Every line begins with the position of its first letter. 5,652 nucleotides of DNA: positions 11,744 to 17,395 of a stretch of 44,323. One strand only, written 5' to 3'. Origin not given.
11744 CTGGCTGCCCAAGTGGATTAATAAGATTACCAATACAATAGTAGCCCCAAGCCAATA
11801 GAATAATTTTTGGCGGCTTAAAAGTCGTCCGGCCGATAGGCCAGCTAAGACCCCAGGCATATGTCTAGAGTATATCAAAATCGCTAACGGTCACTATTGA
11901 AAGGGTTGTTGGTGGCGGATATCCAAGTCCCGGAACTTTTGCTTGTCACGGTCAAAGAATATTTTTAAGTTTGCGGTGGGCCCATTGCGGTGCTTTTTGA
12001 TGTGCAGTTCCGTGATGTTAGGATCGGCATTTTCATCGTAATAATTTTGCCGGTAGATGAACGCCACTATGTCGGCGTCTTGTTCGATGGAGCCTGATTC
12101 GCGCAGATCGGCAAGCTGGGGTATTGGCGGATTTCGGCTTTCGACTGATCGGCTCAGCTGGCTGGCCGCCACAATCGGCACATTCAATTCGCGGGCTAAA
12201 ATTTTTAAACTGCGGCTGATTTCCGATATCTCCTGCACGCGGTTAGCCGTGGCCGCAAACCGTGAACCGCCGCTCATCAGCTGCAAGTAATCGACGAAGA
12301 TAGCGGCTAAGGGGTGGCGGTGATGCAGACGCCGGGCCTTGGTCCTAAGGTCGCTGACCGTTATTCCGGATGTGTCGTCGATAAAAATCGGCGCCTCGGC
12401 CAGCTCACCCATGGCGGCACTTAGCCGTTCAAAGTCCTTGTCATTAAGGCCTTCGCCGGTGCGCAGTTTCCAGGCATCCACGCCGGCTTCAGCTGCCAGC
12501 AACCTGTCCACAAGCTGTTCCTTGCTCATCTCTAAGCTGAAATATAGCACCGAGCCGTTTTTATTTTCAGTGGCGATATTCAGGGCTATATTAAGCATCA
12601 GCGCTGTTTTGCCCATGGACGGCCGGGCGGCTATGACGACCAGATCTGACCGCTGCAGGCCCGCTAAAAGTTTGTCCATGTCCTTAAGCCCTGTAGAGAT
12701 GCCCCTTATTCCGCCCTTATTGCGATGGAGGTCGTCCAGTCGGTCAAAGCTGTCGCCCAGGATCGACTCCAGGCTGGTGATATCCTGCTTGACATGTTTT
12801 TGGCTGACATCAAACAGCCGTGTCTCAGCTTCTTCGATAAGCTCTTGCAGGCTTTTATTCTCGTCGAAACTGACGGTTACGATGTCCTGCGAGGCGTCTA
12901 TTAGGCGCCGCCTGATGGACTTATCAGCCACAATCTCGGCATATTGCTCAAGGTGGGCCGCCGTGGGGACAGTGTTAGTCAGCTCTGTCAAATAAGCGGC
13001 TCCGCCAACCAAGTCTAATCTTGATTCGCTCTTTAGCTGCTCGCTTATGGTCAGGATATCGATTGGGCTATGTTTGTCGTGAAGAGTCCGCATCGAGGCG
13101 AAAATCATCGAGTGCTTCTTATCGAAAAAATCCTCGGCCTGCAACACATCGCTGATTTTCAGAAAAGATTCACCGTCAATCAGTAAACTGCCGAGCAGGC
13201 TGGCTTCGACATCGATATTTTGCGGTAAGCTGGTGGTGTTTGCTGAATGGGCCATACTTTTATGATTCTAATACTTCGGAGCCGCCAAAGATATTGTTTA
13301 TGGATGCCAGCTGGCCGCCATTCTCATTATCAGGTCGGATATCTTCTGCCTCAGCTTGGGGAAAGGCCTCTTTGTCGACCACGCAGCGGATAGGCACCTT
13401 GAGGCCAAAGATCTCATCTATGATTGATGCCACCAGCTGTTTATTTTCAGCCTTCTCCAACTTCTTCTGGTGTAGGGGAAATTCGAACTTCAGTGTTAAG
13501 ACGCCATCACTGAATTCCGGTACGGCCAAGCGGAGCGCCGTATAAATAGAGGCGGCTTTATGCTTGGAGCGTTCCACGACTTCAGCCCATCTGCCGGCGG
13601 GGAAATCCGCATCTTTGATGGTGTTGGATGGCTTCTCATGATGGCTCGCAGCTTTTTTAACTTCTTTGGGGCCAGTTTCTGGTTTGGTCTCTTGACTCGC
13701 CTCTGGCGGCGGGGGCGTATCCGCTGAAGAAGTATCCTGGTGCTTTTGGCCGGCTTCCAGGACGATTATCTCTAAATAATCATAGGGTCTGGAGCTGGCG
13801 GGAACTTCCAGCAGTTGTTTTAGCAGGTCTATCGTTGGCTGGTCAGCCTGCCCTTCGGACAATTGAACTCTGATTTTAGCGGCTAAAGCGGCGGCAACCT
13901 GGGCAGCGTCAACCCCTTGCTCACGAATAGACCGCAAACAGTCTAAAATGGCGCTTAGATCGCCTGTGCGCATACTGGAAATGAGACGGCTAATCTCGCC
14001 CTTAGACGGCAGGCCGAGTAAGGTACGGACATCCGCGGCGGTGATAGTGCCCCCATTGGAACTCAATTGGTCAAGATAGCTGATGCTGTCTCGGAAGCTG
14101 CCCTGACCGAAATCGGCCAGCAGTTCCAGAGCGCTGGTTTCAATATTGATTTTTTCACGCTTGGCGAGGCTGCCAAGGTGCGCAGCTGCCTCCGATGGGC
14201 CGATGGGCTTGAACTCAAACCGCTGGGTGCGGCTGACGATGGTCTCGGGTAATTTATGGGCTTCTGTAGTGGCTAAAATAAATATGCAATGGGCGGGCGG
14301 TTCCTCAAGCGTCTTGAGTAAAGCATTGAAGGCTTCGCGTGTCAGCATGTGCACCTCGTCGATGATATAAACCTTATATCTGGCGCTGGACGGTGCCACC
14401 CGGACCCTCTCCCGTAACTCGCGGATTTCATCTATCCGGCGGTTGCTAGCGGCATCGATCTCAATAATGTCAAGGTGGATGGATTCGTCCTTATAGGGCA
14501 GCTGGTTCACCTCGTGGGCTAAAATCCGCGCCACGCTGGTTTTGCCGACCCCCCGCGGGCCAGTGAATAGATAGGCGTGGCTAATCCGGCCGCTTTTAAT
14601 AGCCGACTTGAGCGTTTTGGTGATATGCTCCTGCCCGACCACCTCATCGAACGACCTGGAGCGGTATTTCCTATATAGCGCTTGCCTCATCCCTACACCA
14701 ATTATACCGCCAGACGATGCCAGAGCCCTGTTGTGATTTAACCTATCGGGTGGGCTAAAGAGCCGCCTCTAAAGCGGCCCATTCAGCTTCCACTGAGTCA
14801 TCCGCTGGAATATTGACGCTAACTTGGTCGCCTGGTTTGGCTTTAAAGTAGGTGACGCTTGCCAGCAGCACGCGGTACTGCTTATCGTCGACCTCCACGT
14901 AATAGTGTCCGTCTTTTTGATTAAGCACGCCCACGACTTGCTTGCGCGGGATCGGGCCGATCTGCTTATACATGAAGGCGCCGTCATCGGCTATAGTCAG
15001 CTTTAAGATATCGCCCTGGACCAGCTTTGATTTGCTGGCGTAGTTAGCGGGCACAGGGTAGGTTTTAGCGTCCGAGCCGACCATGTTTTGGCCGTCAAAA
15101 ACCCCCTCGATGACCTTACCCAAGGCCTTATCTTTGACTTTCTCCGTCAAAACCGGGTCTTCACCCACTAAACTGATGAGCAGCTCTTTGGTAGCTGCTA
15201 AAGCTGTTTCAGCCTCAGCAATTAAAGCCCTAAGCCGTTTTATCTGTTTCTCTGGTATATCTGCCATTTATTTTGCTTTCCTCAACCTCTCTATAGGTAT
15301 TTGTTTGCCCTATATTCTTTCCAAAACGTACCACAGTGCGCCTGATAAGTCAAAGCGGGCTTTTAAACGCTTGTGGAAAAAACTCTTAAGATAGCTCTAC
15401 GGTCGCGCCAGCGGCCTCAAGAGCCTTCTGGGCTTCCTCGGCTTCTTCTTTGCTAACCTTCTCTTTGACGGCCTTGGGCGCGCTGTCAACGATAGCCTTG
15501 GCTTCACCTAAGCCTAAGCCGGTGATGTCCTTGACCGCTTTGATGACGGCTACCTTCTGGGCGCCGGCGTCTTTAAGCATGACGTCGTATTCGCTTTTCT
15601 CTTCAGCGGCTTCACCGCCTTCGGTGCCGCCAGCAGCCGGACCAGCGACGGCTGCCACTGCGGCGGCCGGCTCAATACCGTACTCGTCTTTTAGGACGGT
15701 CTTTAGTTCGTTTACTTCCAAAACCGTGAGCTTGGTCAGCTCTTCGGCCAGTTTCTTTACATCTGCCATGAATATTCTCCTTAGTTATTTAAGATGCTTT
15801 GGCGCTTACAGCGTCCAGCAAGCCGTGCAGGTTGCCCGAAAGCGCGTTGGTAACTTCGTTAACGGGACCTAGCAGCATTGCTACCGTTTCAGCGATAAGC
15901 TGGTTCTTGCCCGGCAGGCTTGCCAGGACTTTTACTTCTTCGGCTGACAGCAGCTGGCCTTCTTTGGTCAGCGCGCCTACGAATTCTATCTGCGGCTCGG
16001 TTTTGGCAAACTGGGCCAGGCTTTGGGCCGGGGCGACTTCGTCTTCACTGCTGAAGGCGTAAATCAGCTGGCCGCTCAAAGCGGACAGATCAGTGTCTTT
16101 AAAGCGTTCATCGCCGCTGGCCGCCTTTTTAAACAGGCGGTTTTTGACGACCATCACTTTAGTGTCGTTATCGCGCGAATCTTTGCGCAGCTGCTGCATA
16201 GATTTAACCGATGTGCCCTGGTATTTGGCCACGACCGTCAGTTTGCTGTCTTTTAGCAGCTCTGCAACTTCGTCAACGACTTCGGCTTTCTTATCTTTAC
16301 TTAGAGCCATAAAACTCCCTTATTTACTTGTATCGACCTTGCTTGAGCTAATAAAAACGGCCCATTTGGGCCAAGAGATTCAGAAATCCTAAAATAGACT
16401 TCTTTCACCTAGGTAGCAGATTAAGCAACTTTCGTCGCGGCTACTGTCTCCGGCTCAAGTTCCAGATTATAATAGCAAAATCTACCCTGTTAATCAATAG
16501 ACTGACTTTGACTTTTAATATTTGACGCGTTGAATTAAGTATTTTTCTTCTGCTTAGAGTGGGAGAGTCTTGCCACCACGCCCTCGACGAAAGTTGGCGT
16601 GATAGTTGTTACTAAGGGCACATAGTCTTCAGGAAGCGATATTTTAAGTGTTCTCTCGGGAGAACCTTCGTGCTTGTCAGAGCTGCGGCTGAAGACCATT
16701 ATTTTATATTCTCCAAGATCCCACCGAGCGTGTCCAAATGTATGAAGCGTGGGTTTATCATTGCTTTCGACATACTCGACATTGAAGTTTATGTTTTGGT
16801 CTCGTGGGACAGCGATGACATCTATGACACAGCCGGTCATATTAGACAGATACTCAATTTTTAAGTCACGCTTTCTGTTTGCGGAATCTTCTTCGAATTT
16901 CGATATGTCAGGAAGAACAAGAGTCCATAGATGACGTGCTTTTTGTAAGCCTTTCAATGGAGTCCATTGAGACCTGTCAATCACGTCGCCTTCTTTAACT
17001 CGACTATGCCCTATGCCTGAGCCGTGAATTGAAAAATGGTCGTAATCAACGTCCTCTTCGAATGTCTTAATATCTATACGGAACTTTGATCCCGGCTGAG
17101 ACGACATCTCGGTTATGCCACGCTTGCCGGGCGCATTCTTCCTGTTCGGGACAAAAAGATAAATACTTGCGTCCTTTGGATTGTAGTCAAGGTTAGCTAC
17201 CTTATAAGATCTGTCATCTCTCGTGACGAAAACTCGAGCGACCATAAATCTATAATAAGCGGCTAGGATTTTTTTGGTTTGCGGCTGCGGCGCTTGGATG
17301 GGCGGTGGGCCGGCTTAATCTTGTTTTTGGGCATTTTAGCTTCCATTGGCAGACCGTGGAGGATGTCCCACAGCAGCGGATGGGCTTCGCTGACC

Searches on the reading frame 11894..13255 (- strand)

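Call 25: search_protein_families(library=pfam, proteins=[window:11894-13255:-], max_evalue=0.00001)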
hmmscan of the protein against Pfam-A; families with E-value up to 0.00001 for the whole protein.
window:11894-13255:- (453 aa): 3 families
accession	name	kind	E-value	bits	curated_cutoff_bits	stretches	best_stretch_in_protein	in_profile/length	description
PF03796.21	DnaB_C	-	1.4e-101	339.6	27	1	185-443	1-255/255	DnaB-like helicase C terminal domain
PF00772.26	DnaB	-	5.2e-33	113.6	23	1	10-111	2-103/103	DnaB-like helicase N terminal domain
PF13481.12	AAA_25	-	1.9e-13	50.9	27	1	193-363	22-186/195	AAA domain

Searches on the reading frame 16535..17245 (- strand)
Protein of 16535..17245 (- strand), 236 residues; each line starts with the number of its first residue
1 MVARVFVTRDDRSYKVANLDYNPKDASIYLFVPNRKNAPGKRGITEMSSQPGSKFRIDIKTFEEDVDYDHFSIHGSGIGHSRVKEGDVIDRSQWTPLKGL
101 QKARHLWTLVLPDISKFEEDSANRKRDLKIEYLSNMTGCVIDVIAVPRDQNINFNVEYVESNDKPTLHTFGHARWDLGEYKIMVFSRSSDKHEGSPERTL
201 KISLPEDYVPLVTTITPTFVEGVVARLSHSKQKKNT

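Call 3: search_protein_families(library=pfam, proteins=[window:16535-17245:-], max_evalue=1)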
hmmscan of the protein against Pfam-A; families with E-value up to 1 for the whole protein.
window:16535-17245:- (236 aa): 1 family
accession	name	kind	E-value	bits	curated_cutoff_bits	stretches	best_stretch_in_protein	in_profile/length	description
PF07495.19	Y_Y_Y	-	0.12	12.8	26.6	1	178-202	38-62/65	Y_Y_Y domain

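Call 4: search_protein_families(library=ncbifam, proteins=[window:16535-17245:-], max_evalue=1)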
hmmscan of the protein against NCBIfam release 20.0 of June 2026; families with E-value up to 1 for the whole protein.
window:16535-17245:- (236 aa): 0 families
